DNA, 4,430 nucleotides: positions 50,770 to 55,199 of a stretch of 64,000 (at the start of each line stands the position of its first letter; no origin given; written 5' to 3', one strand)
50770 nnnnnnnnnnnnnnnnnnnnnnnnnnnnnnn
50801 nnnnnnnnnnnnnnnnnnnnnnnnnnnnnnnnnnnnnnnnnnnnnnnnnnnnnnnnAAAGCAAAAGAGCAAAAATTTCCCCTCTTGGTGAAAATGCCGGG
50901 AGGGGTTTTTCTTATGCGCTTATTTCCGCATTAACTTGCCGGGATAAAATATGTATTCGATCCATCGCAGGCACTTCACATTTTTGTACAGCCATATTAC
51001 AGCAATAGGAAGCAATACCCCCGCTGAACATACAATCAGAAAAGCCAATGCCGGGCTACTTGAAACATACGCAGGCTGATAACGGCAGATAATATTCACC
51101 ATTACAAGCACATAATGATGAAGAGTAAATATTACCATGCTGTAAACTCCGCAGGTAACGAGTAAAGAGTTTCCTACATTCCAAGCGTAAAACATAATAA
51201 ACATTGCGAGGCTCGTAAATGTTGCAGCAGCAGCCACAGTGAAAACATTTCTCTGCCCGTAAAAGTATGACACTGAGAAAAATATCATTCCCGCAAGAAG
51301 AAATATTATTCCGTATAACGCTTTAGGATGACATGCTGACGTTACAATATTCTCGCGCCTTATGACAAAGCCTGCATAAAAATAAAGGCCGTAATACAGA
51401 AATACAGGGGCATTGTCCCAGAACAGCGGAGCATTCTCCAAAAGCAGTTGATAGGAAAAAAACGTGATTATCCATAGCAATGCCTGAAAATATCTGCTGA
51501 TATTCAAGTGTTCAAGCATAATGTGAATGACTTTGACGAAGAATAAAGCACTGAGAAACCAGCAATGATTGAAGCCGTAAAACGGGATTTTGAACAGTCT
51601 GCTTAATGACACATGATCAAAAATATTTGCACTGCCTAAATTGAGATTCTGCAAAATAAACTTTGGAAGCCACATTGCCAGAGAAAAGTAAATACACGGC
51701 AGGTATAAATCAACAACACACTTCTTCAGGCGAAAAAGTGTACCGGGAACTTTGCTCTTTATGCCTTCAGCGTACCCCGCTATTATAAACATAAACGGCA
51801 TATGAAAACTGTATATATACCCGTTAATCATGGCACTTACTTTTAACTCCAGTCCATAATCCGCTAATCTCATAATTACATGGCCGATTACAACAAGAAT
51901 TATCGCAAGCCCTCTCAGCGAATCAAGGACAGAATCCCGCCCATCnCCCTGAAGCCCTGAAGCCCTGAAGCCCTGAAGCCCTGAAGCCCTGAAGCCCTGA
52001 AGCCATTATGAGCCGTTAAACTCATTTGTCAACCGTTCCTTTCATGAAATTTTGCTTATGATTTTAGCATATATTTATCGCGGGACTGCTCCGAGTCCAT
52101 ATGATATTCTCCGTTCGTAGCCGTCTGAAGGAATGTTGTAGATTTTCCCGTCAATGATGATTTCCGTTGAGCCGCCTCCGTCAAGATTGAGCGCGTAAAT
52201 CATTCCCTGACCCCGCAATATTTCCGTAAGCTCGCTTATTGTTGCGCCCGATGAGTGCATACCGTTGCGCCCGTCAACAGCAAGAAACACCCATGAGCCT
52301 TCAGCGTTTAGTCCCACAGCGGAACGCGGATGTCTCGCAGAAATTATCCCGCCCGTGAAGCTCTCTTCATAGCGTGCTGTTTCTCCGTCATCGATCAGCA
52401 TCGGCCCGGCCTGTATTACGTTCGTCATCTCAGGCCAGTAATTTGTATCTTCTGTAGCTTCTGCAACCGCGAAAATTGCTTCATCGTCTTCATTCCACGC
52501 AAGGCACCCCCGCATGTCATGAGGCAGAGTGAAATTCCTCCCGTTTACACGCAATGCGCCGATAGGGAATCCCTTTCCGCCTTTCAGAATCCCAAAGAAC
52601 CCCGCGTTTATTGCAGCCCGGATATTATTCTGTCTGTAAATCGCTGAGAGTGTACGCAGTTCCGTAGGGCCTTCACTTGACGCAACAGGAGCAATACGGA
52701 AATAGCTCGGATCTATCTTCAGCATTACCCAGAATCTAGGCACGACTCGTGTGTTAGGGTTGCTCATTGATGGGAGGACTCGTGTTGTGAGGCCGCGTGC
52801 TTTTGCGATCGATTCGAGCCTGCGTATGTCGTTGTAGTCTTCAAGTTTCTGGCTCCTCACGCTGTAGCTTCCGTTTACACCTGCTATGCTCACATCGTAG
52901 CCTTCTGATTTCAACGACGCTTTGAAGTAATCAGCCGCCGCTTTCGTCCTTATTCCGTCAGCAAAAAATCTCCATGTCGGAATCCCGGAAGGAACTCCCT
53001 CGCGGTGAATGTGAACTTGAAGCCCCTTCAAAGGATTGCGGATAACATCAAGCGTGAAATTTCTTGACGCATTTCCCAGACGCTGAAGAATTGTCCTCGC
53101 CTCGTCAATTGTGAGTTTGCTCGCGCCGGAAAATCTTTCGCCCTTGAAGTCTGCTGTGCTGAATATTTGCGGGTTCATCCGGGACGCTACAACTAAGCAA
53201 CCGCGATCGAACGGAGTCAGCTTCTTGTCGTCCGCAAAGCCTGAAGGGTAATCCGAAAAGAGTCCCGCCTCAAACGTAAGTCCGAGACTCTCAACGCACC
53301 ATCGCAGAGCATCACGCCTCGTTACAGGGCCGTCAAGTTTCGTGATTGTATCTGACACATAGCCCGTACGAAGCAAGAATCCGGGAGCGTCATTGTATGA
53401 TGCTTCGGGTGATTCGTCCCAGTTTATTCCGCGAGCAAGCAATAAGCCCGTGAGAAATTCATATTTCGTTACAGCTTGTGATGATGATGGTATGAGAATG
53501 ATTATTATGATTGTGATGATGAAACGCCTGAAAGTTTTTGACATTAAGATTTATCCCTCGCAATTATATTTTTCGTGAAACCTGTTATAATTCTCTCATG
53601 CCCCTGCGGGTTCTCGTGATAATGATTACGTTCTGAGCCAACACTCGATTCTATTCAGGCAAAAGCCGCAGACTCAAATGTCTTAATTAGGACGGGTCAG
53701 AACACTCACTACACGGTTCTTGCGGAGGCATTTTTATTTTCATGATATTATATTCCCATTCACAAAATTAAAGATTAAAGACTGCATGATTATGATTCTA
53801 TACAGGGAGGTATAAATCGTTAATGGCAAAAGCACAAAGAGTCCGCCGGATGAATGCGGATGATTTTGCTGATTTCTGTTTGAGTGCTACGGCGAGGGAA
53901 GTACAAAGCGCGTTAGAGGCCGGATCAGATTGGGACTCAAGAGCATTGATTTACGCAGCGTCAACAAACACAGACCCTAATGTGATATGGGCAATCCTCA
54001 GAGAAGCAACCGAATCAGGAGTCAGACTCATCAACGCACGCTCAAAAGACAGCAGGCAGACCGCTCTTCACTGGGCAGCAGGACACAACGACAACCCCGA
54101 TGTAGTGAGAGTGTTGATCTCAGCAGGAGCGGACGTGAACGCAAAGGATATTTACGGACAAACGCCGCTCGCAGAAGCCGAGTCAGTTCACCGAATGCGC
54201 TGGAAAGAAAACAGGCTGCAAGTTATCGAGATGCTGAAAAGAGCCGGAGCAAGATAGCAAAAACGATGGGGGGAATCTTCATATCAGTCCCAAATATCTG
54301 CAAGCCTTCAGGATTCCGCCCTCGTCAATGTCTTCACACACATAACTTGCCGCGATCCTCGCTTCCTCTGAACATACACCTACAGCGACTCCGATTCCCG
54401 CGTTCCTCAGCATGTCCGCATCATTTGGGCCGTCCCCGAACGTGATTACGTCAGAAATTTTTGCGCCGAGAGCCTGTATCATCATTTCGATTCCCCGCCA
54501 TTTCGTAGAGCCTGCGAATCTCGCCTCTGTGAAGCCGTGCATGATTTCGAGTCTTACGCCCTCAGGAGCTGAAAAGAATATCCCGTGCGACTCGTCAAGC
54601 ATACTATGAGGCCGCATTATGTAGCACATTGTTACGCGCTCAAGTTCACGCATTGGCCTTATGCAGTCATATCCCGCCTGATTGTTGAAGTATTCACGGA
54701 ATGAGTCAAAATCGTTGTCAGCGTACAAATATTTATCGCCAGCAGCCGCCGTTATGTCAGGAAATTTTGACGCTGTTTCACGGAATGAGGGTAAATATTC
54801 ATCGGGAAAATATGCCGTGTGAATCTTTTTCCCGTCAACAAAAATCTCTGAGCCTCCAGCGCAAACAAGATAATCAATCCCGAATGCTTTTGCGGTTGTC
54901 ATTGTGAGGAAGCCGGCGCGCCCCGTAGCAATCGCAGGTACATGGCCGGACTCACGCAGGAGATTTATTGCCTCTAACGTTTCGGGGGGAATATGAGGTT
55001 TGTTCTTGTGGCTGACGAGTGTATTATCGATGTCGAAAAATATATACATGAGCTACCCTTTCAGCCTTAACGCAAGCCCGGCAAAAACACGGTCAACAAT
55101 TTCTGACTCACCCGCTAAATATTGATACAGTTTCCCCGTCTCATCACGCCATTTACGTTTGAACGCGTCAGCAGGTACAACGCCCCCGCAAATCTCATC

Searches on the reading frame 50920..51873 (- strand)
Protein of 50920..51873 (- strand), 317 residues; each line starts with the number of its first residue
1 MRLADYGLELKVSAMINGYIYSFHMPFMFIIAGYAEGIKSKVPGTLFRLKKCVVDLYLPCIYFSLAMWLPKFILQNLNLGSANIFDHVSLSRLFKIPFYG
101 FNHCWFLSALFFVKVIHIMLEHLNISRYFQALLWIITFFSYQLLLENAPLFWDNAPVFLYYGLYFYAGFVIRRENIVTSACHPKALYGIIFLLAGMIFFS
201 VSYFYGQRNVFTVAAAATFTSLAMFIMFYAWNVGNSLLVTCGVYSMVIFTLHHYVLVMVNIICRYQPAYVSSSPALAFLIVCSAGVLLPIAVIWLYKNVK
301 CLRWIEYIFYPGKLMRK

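Call 7: search_protein_families(library=pfam, proteins=[window:50920-51873:-], max_evalue=0.01)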
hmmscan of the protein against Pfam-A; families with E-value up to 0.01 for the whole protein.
window:50920-51873:- (317 aa): 1 family
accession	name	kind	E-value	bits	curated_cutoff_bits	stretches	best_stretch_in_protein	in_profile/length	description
PF01757.29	Acyl_transf_3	-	3.6e-15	56.3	31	1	13-293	36-325/326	Acyltransferase domain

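Call 14: find_encoding_contigs(protein=window:50920-51873:-, flank=3000, max_places=10)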
Protein window:50920-51873:- (317 aa): no gene with exactly this product is on record in the collection.

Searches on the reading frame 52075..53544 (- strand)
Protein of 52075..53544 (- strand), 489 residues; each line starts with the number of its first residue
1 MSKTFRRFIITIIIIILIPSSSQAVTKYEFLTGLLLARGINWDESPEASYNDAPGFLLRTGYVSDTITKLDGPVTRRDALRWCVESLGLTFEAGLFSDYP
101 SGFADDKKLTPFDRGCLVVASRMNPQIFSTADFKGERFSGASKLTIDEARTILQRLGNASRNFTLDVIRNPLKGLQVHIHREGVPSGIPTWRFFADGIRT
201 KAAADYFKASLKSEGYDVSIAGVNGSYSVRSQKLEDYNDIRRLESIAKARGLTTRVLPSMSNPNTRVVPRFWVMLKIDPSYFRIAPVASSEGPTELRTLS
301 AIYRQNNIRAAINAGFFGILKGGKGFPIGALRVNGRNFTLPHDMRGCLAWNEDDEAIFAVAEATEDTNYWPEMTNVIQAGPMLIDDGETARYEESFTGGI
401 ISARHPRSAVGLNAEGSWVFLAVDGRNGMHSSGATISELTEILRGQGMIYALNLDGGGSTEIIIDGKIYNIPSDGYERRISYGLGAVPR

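Call 7: search_protein_families(library=pfam, proteins=[window:52075-53544:-], max_evalue=0.01)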
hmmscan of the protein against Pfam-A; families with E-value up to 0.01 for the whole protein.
window:52075-53544:- (489 aa): 1 family
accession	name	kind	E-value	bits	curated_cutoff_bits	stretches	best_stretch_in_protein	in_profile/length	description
PF09992.14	NAGPA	-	6.7e-31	108.2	25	1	306-485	1-167/169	Phosphodiester glycosidase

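Call 13: find_encoding_contigs(protein=window:52075-53544:-, flank=4000, max_places=10)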
Protein window:52075-53544:- (489 aa): no gene with exactly this product is on record in the collection.

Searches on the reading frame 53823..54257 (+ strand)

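Call 7: search_protein_families(library=pfam, proteins=[window:53823-54257:+], max_evalue=0.01)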
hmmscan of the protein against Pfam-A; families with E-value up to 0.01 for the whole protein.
window:53823-54257:+ (144 aa): 5 families
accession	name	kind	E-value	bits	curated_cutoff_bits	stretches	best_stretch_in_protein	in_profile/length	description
PF12796.13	Ank_2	-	2.7e-19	70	27.3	2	27-109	13-90/90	Ankyrin repeats (3 copies)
PF00023.36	Ank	-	3.2e-12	46.4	21.1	1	79-109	3-32/33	Ankyrin repeat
PF13857.12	Ank_5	-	2e-09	38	27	1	76-117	13-54/56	Ankyrin repeats (many copies)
PF13637.12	Ank_4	-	7.4e-09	36.1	22.7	1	82-116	1-34/50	Ankyrin repeats (many copies)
PF13606.12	Ank_3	-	2.8e-06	27.6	22.3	1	79-107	3-30/30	Ankyrin repeat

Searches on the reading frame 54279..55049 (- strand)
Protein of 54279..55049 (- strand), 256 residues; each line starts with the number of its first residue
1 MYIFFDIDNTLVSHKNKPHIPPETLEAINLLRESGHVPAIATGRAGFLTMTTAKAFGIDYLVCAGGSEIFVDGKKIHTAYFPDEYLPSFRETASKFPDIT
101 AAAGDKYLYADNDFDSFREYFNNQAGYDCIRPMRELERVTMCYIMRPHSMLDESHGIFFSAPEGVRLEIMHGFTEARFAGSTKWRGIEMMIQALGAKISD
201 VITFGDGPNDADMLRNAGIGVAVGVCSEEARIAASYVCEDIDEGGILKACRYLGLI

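Call 7: search_protein_families(library=pfam, proteins=[window:54279-55049:-], max_evalue=0.01)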
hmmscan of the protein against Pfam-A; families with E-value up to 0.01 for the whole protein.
window:54279-55049:- (256 aa): 5 families
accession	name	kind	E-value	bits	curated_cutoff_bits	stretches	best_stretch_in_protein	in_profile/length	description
PF08282.18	Hydrolase_3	-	2.5e-34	119.6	20.9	1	3-249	1-254/255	haloacid dehalogenase-like hydrolase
PF00702.32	Hydrolase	-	1.1e-09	39.4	26.4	1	179-218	152-191/191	haloacid dehalogenase-like hydrolase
PF12710.13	HAD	-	4.4e-07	30.9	27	1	17-74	82-142/189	haloacid dehalogenase-like hydrolase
PF05116.19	S6PP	-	0.00012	22.2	20.3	0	181-251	164-243/247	Sucrose-6F-phosphate phosphohydrolase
PF13419.12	HAD_2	-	0.0025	18.4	23.8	0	186-222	140-176/178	Haloacid dehalogenase-like hydrolase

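Call 61: find_encoding_contigs(protein=window:54279-55049:-, flank=6000, max_places=10)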
Protein window:54279-55049:- (256 aa): no gene with exactly this product is on record in the collection.
